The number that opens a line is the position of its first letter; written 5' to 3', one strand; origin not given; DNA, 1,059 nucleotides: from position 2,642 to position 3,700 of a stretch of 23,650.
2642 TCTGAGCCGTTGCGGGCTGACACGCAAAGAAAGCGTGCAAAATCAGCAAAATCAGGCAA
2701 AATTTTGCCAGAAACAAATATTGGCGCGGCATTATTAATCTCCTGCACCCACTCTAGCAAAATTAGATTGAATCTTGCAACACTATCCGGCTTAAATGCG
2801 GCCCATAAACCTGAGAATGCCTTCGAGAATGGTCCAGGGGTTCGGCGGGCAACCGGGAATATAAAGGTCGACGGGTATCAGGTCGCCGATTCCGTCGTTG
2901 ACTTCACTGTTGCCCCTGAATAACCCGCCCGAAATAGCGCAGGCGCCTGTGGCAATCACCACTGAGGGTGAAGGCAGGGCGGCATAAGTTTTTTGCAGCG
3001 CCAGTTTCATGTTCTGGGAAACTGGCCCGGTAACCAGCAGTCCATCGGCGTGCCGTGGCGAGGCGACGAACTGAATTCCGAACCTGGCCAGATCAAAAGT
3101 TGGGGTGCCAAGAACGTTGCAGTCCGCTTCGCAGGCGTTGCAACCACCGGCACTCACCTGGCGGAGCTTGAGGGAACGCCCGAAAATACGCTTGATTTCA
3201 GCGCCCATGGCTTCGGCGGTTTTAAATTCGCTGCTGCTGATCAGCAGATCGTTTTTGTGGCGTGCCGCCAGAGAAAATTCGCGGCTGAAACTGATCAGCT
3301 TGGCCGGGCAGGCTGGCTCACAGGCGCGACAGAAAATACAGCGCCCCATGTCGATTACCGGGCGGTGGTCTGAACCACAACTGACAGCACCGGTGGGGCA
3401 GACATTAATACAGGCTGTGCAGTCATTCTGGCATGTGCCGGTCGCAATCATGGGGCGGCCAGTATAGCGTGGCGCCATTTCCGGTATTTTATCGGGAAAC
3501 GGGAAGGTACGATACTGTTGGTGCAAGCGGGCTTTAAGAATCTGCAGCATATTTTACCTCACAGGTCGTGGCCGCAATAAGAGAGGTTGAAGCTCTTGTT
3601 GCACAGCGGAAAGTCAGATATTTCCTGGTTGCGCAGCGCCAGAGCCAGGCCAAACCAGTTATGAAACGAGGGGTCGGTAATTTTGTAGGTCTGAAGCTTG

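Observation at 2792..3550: Single-polypeptide fusion of the NuoI-like 2x[4Fe-4S] ferredoxin and the NuoB-like small subunit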

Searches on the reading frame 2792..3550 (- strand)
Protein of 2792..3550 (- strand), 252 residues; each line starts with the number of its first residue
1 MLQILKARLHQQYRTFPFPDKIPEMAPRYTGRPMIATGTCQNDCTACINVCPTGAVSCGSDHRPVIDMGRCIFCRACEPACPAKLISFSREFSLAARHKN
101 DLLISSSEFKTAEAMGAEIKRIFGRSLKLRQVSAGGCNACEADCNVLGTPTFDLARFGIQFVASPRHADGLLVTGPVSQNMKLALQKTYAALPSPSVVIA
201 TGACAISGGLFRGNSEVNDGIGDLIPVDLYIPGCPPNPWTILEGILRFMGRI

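Call 3: search_protein_families(library=pfam, proteins=[window:2792-3550:-], max_evalue=0.01)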
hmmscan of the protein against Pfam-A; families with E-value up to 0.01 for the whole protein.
window:2792-3550:- (252 aa): 9 families
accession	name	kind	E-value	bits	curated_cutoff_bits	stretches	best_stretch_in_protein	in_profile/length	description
PF01058.29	Oxidored_q6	-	5.4e-27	94.5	27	1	137-247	1-127/128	NADH ubiquinone oxidoreductase, 20 Kd subunit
PF12838.12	Fer4_7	-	2.1e-07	31.8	27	2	43-84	4-51/52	4Fe-4S dicluster domain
PF00037.32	Fer4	-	1.5e-06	28.2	21.1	1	64-84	1-21/24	4Fe-4S binding domain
PF13187.11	Fer4_9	-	6e-06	26.6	27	1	40-85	2-51/52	4Fe-4S dicluster domain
PF13484.11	Fer4_16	-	2.5e-05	25.4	30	0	70-144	1-63/66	4Fe-4S double cluster binding domain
PF12837.12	Fer4_6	-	4.4e-05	23.7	25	1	64-86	2-24/24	4Fe-4S binding domain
PF12797.12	Fer4_2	-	0.00053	20.2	24.5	1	63-83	2-22/22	4Fe-4S binding domain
PF13183.11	Fer4_8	-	0.0015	19.5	27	0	68-145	2-65/68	4Fe-4S dicluster domain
PF13237.11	Fer4_10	-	0.0039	17.5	25.5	0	35-82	4-53/53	4Fe-4S dicluster domain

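Call 5: find_homologous_proteins(query=window:2792-3550:-, max_evalue=0.00001)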
Query window:2792-3550:- (252 aa): 8000 proteins with E <= 0.00001 among 8000 candidates; the best 120 are listed.
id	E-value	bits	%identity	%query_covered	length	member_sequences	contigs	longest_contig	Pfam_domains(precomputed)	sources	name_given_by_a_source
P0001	5.9e-157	539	92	100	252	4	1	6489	PF12837.13,PF00037.33,PF13484.12,PF12838.13,PF01058.30,PF13187.12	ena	-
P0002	9.2e-143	492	85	100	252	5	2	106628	PF12838.13,PF01058.30,PF13187.12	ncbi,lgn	-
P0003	2.3e-141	488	83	100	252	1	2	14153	PF12837.13,PF12838.13,PF13237.12,PF01058.30,PF13187.12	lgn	-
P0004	2.1e-138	478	83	100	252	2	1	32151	PF12837.13,PF13484.12,PF12838.13,PF01058.30,PF13187.12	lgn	-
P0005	1.5e-137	475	81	100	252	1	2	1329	PF12837.13,PF13484.12,PF12838.13,PF01058.30,PF13187.12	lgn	-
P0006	4.6e-136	470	79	100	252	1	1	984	PF12837.13,PF12838.13,PF13237.12,PF01058.30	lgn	-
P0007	4.8e-136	470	80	100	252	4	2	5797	PF00037.33,PF01058.30,PF13187.12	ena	-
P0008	7.5e-136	470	79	100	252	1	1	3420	PF12837.13,PF12838.13,PF01058.30,PF13187.12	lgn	-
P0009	4.1e-133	461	80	100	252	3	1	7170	PF12837.13,PF00037.33,PF12838.13,PF13237.12,PF01058.30,PF13187.12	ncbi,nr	ncbi:MAG: NADH-quinone oxidoreductase subunit NuoB [Erysipelotrichia bacterium]|nr:NADH-quinone oxid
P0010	5.9e-132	457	76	100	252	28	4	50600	PF12838.13,PF01058.30,PF13187.12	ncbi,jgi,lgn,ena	ncbi:hydrogenase [Erysipelotrichia bacterium]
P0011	1.9e-128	446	75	100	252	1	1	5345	PF12837.13,PF00037.33,PF13484.12,PF12838.13,PF13237.12,PF01058.30,PF13187.12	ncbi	-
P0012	4.1e-127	441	75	100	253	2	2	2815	PF00037.33,PF12838.13,PF01058.30,PF13187.12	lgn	-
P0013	6.7e-127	440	73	100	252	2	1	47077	PF12797.13,PF12837.13,PF00037.33,PF13484.12,PF12838.13,PF13237.12,PF13183.12,PF01058.30,PF13187.12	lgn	-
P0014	2.8e-126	438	74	100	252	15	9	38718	PF12837.13,PF00037.33,PF13484.12,PF12838.13,PF13237.12,PF01058.30,PF13187.12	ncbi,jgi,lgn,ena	-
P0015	1.4e-125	436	73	100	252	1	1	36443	PF00037.33,PF13484.12,PF12838.13,PF13237.12,PF01058.30,PF13187.12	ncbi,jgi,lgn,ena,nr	ncbi:MAG: hydrogenase [Candidatus Riflebacteria bacterium HGW-Riflebacteria-2]|jgi:Ni,Fe-hydrogenase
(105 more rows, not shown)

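Call 7: search_protein_families(library=ncbifam, proteins=[window:2792-3550:-], max_evalue=0.001)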
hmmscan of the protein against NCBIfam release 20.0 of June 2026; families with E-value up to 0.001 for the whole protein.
window:2792-3550:- (252 aa): 60 families (the best 25 are shown)
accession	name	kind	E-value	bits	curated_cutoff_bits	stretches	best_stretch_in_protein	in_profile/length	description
NF005012.1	PRK06411.1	subfamily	6.8e-34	116.8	116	1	136-250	42-156/166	NADH-quinone oxidoreductase subunit NuoB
TIGR01957.1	nuoB_fam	subfamily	4.5e-30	104.5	142.7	1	136-250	25-140/145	NADH-quinone oxidoreductase subunit B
NF011394.0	PRK14819.1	equivalog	2e-27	96.4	312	1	136-247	39-151/264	NADH-quinone oxidoreductase subunit B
NF011391.0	PRK14816.1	equivalog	3.9e-27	95.1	283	1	124-248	49-173/196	NADH-quinone oxidoreductase subunit B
NF011390.0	PRK14815.1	equivalog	9.3e-27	93.5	281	1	136-249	41-154/183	NADH dehydrogenase subunit B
NF011395.0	PRK14820.1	equivalog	2.3e-26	92.7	263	1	144-248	49-153/180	NADH-quinone oxidoreductase subunit B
NF011393.0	PRK14818.1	equivalog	3.9e-25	88.4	255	1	136-249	39-152/173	NADH dehydrogenase subunit B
NF009808.0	PRK13292.1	equivalog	4e-22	77.9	1156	1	140-248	37-145/791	NADH-quinone oxidoreductase subunit B/C/D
NF011392.0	PRK14817.1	equivalog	6.8e-22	78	271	1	140-248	48-156/182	NADH-quinone oxidoreductase subunit B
NF011389.0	PRK14814.1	equivalog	7.2e-22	78.1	285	1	140-248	45-153/186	NADH dehydrogenase subunit B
NF011388.0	PRK14813.1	equivalog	6.7e-20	71.7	294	1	138-247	38-148/189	NADH dehydrogenase subunit B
NF009053.0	PRK12387.1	subfamily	2.3e-17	63.3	204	1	1-113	1-116/180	formate hydrogenlyase complex iron-sulfur subunit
TIGR01971.1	NuoI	subfamily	7.3e-14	51.4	113.05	1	8-108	8-120/121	NADH-quinone oxidoreductase, chain I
NF006221.0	PRK08348.1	subfamily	8.2e-14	51.5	124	1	8-101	13-107/136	NADH-plastoquinone oxidoreductase subunit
NF006076.0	PRK08222.1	equivalog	9.9e-14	51.6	270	1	1-106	1-110/181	hydrogenase 4 subunit H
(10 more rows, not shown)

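Call 16: search_solved_structures(query=window:2792-3550:-, max_evalue=0.001, show_alignments=4)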
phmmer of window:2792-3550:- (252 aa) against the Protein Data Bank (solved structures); distinct sequences matched with E-value up to 0.001: 97 (the best 60 are shown).
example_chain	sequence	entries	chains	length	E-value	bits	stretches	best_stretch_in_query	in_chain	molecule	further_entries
6cfw_J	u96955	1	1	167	1.3e-32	116.7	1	105-248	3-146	Probable membrane-bound hydrogenase subunit mbhJ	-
7z0s_G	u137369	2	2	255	5.3e-30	108.1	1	98-250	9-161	Formate hydrogenlyase subunit 7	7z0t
8e9g_B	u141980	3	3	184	6.9e-25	91.4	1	136-250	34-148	NADH-quinone oxidoreductase subunit B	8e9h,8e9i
8ud1_1B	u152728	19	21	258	1.2e-24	90.6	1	28-250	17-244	NADH dehydrogenase [ubiquinone] iron-sulfur protein 7, mitochondrial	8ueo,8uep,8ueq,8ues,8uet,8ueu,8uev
5xtb_C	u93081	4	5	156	1.2e-24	90.6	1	136-250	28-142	NADH dehydrogenase [ubiquinone] iron-sulfur protein 7, mitochondrial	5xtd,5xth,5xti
8uer_1B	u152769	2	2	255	1.2e-24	90.6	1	28-250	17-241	NADH dehydrogenase [ubiquinone] iron-sulfur protein 7, mitochondrial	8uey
9ti4_E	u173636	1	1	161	1.3e-24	90.5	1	136-250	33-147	NADH dehydrogenase [ubiquinone] iron-sulfur protein 7, mitochondrial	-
6g2j_B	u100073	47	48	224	1.3e-24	90.5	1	136-250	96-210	NADH dehydrogenase [ubiquinone] iron-sulfur protein 7, mitochondrial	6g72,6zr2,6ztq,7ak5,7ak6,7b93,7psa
5lc5_B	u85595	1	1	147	1.4e-24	90.4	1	136-250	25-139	NADH dehydrogenase [ubiquinone] iron-sulfur protein 7, mitochondrial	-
7zeb_6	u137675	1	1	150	1.5e-24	90.3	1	136-250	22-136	NADH dehydrogenase [ubiquinone] iron-sulfur protein 7, mitochondrial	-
9w2u_B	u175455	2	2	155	1.6e-24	90.2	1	136-250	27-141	NADH dehydrogenase [ubiquinone] iron-sulfur protein 7, mitochondrial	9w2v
7v2c_C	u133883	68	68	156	1.6e-24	90.2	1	136-250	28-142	NADH dehydrogenase [ubiquinone] iron-sulfur protein 7,mitochondrial | NADH dehydrogenase [ubiquinone] iron-sulfur protein 7, mitochondrial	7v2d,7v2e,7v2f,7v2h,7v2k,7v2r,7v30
7zd6_6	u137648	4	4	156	1.6e-24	90.1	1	136-250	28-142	NADH dehydrogenase [ubiquinone] iron-sulfur protein 7, mitochondrial | Complex I-20kD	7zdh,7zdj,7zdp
5ldw_B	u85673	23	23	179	2.2e-24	89.7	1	136-250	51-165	NADH dehydrogenase [ubiquinone] iron-sulfur protein 7, mitochondrial | Mitochondrial complex I, PSST subunit | NADH:ubiquinone oxidoreductase core subunit S7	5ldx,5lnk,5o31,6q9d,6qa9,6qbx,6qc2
9cwt_C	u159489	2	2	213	2.3e-24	89.7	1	136-250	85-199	NADH dehydrogenase [ubiquinone] iron-sulfur protein 7, mitochondrial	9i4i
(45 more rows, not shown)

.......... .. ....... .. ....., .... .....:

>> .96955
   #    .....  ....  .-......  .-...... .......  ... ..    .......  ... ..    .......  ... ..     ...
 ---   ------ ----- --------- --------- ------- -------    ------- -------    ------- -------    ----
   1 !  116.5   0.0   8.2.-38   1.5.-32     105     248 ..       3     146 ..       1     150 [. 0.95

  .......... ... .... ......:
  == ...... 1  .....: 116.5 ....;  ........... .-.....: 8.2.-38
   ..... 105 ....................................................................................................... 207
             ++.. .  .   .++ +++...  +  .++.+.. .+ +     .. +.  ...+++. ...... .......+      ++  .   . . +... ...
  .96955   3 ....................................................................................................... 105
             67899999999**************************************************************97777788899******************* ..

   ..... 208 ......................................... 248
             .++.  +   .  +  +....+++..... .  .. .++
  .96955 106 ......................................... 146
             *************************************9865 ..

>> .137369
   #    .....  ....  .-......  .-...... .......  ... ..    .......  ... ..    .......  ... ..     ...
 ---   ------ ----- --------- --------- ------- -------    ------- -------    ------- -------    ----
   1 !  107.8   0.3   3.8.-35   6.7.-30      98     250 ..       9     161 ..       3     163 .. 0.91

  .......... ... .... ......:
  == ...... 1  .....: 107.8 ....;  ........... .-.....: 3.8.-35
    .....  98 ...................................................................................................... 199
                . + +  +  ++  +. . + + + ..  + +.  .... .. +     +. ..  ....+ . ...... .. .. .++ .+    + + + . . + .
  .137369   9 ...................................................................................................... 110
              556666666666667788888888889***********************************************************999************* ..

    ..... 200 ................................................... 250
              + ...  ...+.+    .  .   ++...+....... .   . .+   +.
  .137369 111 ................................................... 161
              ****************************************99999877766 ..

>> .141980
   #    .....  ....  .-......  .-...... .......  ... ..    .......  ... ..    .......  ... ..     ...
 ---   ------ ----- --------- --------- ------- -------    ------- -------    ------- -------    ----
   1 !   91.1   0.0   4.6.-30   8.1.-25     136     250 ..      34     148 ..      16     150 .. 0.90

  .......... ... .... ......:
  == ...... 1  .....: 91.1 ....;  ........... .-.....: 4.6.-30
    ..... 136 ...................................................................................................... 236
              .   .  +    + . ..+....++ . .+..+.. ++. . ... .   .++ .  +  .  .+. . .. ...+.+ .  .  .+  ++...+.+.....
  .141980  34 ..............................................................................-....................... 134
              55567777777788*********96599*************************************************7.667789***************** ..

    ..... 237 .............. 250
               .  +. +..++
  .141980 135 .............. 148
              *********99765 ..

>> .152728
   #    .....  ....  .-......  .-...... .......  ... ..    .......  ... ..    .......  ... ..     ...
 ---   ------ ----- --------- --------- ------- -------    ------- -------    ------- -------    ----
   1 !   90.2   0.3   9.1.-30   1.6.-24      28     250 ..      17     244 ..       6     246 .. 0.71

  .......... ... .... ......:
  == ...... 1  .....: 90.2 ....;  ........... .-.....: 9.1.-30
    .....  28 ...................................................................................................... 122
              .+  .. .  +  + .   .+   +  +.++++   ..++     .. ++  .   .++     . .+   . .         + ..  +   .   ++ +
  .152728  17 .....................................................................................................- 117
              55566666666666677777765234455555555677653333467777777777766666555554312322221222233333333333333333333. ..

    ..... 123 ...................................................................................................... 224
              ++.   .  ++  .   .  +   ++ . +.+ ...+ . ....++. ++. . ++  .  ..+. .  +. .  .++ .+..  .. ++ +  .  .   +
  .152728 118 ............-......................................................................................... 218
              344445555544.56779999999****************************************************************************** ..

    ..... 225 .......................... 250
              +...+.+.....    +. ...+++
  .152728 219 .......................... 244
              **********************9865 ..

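Call 21: find_related_loci(query=A1, collection=genome_contigs, flank=10000)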
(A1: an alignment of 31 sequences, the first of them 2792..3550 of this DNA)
Query A1 (252 aa) in genome_contigs; peptide patterns used: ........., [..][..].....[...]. (x = any residue, [..] = any of these).
600 stretches matched a pattern (row limit reached: there are more); 589 encode a relative of the query (tblastn E <= 1e-3); the best 80 are kept; 80 distinct loci.
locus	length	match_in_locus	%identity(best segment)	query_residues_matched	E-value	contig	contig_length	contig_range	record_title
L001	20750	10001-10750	59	1-252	1e-97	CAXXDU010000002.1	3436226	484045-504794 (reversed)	MAG: Candidatus Cloacimonadaceae bacterium isolate aeeb7bac-a74c-40d2-9812-888eaa756e75 genome assembly, contig: contig_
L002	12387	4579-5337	55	1-252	9e-96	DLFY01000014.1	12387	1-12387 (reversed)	MAG TPA_asm: Phycisphaerales bacterium UBA7708 UBA7708_contig_6799, whole genome shotgun sequence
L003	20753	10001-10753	58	1-252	2e-95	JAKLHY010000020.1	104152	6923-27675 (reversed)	MAG: Verrucomicrobia bacterium isolate RA.bin74 RA.bin74_20, whole genome shotgun sequence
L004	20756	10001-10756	59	1-252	2e-94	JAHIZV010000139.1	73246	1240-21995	MAG: Verrucomicrobia bacterium isolate Modern_marine.mb.194 Modern_marine.mb.194_k141_1393514, whole genome shotgun sequ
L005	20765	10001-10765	54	1-252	6e-93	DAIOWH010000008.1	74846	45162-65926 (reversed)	MAG TPA_asm: Planctomycetia bacterium isolate CTOTU28215 NODE_11_length_74846_cov_496.835448, whole genome shotgun seque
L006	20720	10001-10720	58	1-241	5e-93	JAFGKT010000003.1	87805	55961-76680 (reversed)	MAG: Sedimentisphaerales bacterium isolate Zod_Metabat.35 k87_632837, whole genome shotgun sequence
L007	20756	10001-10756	57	1-252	2e-92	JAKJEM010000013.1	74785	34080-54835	MAG: Planctomycetota bacterium isolate UR.bin147 NODE_13_length_74785_cov_3.602185, whole genome shotgun sequence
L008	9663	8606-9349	56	1-249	3e-92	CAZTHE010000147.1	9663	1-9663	MAG TPA_asm: uncultured Acidobacteriota bacterium isolate SRP192927_co6_54 genome assembly, contig: NODE_18272_length_96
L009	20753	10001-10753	56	1-252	2e-92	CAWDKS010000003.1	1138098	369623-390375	MAG: uncultured Verrucomicrobiae bacterium isolate MFD09286.bin.1.254 genome assembly, contig: contig_33281, whole genom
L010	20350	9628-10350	56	1-243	6e-92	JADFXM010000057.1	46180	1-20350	MAG: Candidatus Riflebacteria bacterium isolate nDJH14bin3 nDJH14_bin3_NODE_57_length_46180_cov_73.394741, whole genome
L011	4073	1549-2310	57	1-252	2e-92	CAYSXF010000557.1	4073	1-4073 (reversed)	MAG TPA_asm: uncultured Lentisphaeraceae bacterium isolate binchicken_co2_384 genome assembly, contig: NODE_26487_length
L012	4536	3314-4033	58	1-241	1e-91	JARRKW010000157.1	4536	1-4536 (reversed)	MAG: Desulfuromonadaceae bacterium isolate Spart_056_MAG scaffold_4669, whole genome shotgun sequence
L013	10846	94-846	55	1-252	2e-91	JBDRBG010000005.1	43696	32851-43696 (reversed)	MAG: Candidatus Omnitrophota bacterium isolate MEGAHIT-group-1.1043 k141_7079660, whole genome shotgun sequence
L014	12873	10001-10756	55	1-250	5e-91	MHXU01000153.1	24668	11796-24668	MAG: Planctomycetes bacterium GWC2_45_44 gwc2_scaffold_6133, whole genome shotgun sequence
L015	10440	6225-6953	58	1-243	8e-91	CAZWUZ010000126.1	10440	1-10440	MAG TPA_asm: uncultured bacterium isolate binchicken_co154_39 genome assembly, contig: NODE_12878_length_10440_cov_6.334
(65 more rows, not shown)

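Call 25: search_protein_representatives(protein=window:2792-3550:-)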
Query: 252 residues. Proteins with E-value up to 0.001 (for the whole library): 7539; up to 1e-10: 3312; up to 1e-30: 308. The best 150 are listed.
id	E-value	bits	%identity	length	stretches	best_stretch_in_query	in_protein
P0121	1.3e-86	306.7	54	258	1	2-251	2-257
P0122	1.2e-80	287.2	53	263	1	1-252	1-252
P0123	6.6e-77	275.0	51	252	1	2-252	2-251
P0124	5.9e-73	262.0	53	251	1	2-251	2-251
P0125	1.7e-67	244.2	53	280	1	6-248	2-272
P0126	1.8e-65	237.5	62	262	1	80-251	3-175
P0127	2.9e-65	236.8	66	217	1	95-252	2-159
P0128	1.2e-64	234.8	66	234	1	95-252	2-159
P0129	1.3e-63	231.4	44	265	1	1-251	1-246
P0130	1.3e-63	231.4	50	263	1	1-252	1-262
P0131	1.5e-63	231.2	48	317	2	85-252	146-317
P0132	1.8e-62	227.7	53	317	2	122-249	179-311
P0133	3.1e-60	220.3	46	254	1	5-251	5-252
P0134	1.7e-59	218.0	68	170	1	111-252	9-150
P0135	2.3e-59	217.5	67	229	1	108-252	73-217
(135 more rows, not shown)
